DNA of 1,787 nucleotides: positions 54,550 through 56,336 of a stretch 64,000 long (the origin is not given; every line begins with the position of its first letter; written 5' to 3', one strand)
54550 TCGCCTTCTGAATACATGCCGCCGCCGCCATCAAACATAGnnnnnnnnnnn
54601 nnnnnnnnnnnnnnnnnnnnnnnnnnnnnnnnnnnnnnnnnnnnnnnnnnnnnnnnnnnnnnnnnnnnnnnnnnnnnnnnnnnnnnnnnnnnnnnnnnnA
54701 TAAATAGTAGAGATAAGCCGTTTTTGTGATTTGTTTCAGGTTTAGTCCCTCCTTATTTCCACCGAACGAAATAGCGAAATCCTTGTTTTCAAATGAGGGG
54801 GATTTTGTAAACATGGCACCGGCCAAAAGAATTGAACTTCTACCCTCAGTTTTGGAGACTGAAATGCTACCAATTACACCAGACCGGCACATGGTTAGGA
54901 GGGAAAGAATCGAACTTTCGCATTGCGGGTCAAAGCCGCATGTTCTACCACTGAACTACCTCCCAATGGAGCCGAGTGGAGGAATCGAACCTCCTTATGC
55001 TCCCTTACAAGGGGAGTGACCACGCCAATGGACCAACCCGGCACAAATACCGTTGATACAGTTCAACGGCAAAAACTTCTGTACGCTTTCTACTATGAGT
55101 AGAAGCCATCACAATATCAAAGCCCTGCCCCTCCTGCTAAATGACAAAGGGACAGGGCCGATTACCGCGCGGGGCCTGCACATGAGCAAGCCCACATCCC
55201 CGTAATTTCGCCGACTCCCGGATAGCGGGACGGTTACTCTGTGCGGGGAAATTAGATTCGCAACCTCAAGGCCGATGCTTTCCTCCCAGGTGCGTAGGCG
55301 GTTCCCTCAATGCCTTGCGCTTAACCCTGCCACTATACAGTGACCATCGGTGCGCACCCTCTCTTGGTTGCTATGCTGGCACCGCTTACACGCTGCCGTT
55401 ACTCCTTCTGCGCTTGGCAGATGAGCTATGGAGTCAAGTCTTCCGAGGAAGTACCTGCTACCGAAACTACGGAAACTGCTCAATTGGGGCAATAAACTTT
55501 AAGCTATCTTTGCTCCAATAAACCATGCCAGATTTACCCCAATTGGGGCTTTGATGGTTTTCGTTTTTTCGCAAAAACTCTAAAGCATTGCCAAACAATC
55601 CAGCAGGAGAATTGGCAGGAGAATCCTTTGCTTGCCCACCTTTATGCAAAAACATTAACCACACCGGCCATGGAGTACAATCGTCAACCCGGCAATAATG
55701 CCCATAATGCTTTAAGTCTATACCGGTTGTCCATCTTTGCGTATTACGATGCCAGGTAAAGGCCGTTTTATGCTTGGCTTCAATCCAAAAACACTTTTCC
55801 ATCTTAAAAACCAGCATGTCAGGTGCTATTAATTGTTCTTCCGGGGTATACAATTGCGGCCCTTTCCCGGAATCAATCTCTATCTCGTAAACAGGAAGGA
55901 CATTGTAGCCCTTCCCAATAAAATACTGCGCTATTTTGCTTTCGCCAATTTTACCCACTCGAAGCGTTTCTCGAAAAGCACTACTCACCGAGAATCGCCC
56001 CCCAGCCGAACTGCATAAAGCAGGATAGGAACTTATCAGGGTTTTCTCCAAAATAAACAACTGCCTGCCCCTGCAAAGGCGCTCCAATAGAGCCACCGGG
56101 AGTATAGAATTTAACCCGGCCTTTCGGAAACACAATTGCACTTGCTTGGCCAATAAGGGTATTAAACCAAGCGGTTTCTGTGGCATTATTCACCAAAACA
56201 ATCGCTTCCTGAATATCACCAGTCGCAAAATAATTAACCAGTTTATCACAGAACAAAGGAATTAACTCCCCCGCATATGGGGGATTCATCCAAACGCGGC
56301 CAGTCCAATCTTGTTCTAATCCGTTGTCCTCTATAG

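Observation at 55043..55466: ORF-free, hairpin-dense ~420-nt segment fused to a tRNA array: candidate large structured phage RNA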

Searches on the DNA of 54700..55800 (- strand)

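Call 4: search_rna_families(source=window, start=54700, end=55800, threshold=evalue, max_evalue=10, show_alignments=3)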
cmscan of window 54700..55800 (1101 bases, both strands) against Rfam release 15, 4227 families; matches with E-value up to 10: 7.
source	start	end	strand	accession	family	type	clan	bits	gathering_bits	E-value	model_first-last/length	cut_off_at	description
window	54895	54965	-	RF00005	tRNA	Gene; tRNA;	CL00001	69.2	29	9e-15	1-71/71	no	tRNA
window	54817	54888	-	RF00005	tRNA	Gene; tRNA;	CL00001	55.4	29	5.8e-11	1-71/71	no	tRNA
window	54970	55042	-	RF00005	tRNA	Gene; tRNA;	CL00001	47.8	29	6.7e-09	1-71/71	no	tRNA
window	55192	55253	-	RF03535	TEG147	Cis-reg;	-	22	56.1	0.18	1-60/60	no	Staphylococcus aureus small RNA TEG147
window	54942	54994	-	RF02553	YrlA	Gene; sRNA;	-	17.6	69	1.2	31-81/114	no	Y RNA-like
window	54969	55042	+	RF04354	Plastid-ycf2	Cis-reg;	-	15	65.7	7.8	1-75/75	no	Plastid-ycf2 5UTR RNA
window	55119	55179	+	RF00502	TCV_Pr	Cis-reg;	-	15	40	9.9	1-34/34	no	Turnip crinkle virus (TCV) core promoter hairpin (Pr)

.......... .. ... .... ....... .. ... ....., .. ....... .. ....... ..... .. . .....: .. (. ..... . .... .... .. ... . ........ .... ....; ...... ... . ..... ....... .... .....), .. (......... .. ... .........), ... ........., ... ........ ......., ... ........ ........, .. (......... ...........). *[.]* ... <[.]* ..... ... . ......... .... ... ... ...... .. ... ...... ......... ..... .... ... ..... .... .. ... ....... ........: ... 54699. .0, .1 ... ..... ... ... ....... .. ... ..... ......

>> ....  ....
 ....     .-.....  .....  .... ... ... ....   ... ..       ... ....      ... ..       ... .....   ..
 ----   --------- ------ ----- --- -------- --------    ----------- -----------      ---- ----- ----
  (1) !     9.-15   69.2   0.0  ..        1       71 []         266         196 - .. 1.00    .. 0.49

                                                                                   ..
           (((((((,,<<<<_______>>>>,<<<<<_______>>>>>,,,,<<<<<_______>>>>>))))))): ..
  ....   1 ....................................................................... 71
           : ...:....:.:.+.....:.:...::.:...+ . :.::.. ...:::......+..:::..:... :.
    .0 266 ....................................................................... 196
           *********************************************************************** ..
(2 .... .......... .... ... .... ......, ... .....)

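Call 9: search_dna_similar(query=window:54800-55700:-, collection=phages, mode=distant, max_rows=30)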
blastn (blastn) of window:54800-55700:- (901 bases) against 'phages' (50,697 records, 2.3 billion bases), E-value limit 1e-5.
No match.

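Call 56: search_rna_families(source=window, start=55100, end=55480, threshold=evalue, max_evalue=10, show_alignments=4)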
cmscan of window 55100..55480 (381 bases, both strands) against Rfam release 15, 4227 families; matches with E-value up to 10: 4.
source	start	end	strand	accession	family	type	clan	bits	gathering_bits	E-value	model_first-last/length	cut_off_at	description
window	55192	55253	-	RF03535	TEG147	Cis-reg;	-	22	56.1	0.061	1-60/60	no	Staphylococcus aureus small RNA TEG147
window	55119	55179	+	RF00502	TCV_Pr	Cis-reg;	-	15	40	3.4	1-34/34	no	Turnip crinkle virus (TCV) core promoter hairpin (Pr)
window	55104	55174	-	RF01921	mir-1296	Gene; miRNA;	-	14.3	100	7.4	1-87/87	no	mir-1296 microRNA precursor family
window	55109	55269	+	RF02178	SMCR2_2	Gene; lncRNA;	-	11.6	55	7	1-165/165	no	Smith-Magenis syndrome chromosome region, candidate 2 conserved region 2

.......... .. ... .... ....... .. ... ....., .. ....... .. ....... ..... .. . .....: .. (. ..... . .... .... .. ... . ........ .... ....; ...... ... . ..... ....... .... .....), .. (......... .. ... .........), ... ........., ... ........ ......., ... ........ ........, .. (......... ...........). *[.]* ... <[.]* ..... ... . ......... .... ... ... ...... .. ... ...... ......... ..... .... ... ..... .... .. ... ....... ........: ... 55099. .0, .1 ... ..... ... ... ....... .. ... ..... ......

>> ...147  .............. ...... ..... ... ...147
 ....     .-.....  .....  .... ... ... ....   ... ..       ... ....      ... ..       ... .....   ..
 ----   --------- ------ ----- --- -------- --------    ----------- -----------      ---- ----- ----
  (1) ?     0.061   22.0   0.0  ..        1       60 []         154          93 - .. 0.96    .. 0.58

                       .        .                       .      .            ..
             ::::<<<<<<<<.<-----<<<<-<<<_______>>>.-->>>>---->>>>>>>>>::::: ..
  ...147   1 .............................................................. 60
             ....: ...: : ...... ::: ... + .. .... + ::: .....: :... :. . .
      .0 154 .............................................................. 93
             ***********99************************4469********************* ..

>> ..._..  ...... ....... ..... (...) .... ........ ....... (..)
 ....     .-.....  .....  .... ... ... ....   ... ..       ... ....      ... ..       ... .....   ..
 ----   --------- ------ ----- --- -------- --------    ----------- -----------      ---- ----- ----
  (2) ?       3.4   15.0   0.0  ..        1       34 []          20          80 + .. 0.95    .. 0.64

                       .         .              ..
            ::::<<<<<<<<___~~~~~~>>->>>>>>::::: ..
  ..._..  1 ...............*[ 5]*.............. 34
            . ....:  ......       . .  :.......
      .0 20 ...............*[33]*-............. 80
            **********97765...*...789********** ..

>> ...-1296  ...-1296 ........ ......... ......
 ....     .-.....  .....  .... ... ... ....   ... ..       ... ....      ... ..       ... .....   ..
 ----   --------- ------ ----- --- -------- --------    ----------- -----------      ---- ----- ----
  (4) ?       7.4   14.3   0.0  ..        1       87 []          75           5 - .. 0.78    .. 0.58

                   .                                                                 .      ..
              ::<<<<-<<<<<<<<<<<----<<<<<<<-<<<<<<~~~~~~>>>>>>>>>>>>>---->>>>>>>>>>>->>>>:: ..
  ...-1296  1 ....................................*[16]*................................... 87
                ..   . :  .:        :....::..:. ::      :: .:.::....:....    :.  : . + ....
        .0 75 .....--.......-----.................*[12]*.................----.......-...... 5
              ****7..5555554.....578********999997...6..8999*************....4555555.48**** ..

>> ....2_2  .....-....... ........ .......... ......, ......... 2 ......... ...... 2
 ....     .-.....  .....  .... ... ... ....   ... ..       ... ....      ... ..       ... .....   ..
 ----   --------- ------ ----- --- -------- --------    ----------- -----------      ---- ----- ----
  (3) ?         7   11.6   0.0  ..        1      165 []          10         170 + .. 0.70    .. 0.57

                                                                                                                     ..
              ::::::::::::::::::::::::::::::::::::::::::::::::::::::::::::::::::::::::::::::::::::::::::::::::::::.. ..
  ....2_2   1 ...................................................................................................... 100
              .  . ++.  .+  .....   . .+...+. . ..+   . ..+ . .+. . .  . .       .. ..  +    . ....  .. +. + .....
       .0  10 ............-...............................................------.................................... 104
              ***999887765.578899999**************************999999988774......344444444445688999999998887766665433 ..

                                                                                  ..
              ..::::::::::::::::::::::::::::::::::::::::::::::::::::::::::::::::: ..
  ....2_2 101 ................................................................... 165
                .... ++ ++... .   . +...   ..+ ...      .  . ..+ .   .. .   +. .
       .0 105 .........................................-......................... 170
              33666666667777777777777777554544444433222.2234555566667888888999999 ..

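Call 108: build_rna_model(alignment_id=A3, structure=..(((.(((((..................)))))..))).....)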
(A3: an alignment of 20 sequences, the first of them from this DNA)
Model R1 built from alignment A3 (20 sequences, 44 columns); structure: as given.
model positions 30; base pairs 8; branch points 0; effective number of sequences 20; information 1.306 bits per position. Calibrated on 0.2 Mb of random sequence (short: E-values are rough).
structure used (alignment columns):
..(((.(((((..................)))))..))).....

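Call 109: search_with_rna_model(model_id=R1, source=window, filters=off, max_evalue=10, show_alignments=2)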
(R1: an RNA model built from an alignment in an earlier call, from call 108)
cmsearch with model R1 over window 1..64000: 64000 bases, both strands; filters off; matches with E-value up to 10: 12.
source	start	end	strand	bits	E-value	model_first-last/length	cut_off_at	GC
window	55398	55427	-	46.1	1.3e-11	1-30/30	no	0.53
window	45924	45944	-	12.8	0.23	1-30/30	no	0.48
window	61311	61344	+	12.1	0.39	1-30/30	no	0.53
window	1517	1548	+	10.4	1.3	1-30/30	no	0.53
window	40580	40624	-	9.9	1.9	1-30/30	no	0.44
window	48090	48113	-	9.2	2.9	1-30/30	no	0.42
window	55089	55105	+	9.1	3.1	7-23/30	no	0.35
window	22335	22356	+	9.1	3.2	1-30/30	no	0.41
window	20915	20933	+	9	3.5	6-23/30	no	0.58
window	31997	32029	-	8.6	4.7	1-30/30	no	0.58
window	62658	62680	+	8.4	5.1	1-30/30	no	0.48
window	11748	11765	+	7.6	9.5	1-30/30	no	0.56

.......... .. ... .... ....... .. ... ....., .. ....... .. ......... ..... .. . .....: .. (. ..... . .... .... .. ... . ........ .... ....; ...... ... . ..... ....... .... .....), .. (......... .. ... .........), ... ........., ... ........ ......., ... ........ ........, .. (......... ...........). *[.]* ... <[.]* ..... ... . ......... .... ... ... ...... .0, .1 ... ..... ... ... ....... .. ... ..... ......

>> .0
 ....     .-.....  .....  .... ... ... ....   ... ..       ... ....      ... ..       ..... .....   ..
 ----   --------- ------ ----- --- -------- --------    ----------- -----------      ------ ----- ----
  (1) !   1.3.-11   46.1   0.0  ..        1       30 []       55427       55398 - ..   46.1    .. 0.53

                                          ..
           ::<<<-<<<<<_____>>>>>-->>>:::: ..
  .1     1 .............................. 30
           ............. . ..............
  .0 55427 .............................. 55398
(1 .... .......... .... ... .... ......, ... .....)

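Call 110: search_with_rna_model(model_id=R1, sources=[L001, L002, L013, L014, L015, L017, L018, L020, L024, L027, L028, L029, L033, L036, L037, L051, L052, L053, L054, L055, L058, L059, L064, L066, L068], max_evalue=1)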
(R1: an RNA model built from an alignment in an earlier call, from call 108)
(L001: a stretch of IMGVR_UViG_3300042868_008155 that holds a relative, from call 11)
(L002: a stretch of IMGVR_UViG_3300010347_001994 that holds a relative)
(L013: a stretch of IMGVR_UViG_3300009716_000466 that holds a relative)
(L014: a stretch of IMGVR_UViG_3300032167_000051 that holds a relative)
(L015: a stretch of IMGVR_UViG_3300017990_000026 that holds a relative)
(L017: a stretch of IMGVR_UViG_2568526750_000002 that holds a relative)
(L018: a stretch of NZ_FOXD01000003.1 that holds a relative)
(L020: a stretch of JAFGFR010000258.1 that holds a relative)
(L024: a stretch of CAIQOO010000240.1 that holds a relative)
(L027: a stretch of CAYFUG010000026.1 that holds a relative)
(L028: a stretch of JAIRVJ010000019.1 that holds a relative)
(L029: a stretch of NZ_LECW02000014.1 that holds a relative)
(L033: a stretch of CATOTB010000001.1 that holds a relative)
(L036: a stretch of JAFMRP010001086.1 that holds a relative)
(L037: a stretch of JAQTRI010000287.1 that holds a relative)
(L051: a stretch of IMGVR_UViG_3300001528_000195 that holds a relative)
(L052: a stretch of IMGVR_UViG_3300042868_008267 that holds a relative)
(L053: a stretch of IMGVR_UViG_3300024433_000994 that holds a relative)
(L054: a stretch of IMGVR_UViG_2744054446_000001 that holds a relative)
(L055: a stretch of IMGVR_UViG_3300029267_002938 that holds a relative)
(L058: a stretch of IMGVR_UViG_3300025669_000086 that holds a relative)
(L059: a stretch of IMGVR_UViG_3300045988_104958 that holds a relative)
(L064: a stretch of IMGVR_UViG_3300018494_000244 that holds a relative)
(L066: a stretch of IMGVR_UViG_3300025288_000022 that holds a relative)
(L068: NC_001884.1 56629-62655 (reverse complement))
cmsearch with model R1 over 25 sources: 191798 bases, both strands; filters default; matches with E-value up to 1: 28.
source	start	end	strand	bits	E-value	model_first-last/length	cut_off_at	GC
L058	5720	5749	-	49.4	3.8e-12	1-30/30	no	0.5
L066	5142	5171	-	49.4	3.8e-12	1-30/30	no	0.5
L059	364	393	-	48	1e-11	1-30/30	no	0.53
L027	3776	3806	-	47.4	1.6e-11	1-30/30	no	0.48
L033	1044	1073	+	47.2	1.7e-11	1-30/30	no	0.53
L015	3453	3482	-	47.1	1.9e-11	1-30/30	no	0.5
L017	6038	6067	+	47.1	1.9e-11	1-30/30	no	0.5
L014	6349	6378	-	46.8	2.3e-11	1-30/30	no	0.53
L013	11763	11792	+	46.1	3.9e-11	1-30/30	no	0.53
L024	4617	4646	-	46.1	4e-11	1-30/30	no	0.53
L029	1997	2026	+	46.1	4e-11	1-30/30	no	0.5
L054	4124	4153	+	46.1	4e-11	1-30/30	no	0.5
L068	3002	3031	+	46.1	4e-11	1-30/30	no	0.5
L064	11892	11922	-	46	4.1e-11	1-30/30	no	0.52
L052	2382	2411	+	45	8.3e-11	1-30/30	no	0.5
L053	1934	1963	+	45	8.3e-11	1-30/30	no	0.57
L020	936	966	-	44.6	1.2e-10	1-30/30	no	0.55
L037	4408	4437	+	42.3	5.7e-10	1-30/30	no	0.5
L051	1021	1050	+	41.6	9.6e-10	1-30/30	no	0.6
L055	2340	2369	-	41.4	1.1e-09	1-30/30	no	0.57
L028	5987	6016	+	40.3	2.4e-09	1-30/30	no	0.6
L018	3786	3815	+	38.6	7.8e-09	1-30/30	no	0.5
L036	99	128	+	36.6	3.3e-08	1-30/30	no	0.5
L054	4183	4213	+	35.6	6.8e-08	1-30/30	no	0.45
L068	3061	3091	+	35.6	6.8e-08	1-30/30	no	0.45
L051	1247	1276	+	34.6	1.3e-07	1-30/30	no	0.53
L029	1852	1881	+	21.6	0.0014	1-30/30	no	0.37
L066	5432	5480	+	12.7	0.77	1-30/30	no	0.51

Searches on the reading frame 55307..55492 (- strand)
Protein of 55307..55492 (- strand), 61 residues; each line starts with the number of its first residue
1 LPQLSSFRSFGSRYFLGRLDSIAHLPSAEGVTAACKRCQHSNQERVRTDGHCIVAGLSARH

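Call 12: search_protein_families(library=pfam, proteins=[window:55307-55492:-], max_evalue=0.01)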
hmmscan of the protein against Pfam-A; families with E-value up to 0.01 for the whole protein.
window:55307-55492:- (61 aa): 0 families

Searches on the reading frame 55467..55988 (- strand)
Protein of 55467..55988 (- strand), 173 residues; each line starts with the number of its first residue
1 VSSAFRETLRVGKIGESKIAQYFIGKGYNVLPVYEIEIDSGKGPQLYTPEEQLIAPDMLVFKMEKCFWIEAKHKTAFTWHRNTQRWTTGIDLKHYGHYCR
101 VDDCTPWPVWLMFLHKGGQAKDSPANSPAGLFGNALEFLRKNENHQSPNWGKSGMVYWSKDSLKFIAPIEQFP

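Call 53: find_encoding_contigs(protein=window:55467-55988:-, flank=3000, max_places=10)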
Protein window:55467-55988:- (173 aa): 3 contigs read that carry it; 1 place shown.
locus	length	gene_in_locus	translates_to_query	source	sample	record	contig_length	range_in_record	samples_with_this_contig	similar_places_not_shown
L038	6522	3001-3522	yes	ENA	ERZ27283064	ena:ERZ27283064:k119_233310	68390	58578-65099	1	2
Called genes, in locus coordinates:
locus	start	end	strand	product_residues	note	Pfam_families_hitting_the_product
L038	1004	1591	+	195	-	-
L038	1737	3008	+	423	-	PF05869:Dam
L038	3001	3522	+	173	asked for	-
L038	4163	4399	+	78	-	-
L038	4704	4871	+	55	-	-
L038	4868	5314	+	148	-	PF18907:DUF5662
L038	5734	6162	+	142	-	-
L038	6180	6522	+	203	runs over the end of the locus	-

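Call 58: search_protein_families(library=padloc, proteins=[window:55467-55988:-], max_evalue=0.01)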
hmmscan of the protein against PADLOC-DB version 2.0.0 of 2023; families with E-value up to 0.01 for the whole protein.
window:55467-55988:- (173 aa): 0 families

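Call 59: search_protein_families(library=ncbifam, proteins=[window:55467-55988:-], max_evalue=0.01)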
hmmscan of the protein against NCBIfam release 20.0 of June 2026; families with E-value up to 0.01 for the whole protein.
window:55467-55988:- (173 aa): 0 families

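Call 102: search_protein_families(library=phrogs, proteins=[window:55467-55988:-], max_evalue=0.001)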
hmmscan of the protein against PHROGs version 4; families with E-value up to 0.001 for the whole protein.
window:55467-55988:- (173 aa): 0 families

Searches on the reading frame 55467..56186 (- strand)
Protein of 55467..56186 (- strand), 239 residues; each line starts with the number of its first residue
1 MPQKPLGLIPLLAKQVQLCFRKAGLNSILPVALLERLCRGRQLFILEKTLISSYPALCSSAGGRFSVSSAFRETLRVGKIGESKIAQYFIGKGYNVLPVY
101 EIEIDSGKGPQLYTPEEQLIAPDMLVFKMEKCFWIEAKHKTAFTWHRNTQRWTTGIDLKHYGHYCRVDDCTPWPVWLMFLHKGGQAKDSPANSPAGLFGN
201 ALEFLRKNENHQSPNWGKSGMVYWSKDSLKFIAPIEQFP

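Call 11: find_related_loci(query=window:55467-56186:-, collection=viral_contigs, flank=5000)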
Query window:55467-56186:- (239 aa) in viral_contigs; peptide patterns used: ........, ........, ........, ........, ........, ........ (x = any residue, [..] = any of these).
76 stretches matched a pattern; 1 encode a relative of the query (tblastn E <= 1e-3); 1 distinct loci.
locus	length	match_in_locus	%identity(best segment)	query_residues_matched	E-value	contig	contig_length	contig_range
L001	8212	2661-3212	59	53-237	9e-73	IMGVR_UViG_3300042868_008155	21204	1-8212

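Call 12: search_protein_families(library=pfam, proteins=[window:55467-56186:-], max_evalue=0.01)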
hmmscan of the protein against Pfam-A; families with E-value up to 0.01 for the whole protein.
window:55467-56186:- (239 aa): 0 families

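Call 17: find_encoding_contigs(protein=window:55467-56186:-, flank=6000, max_places=10)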
Protein window:55467-56186:- (239 aa): no gene with exactly this product is on record in the collection.
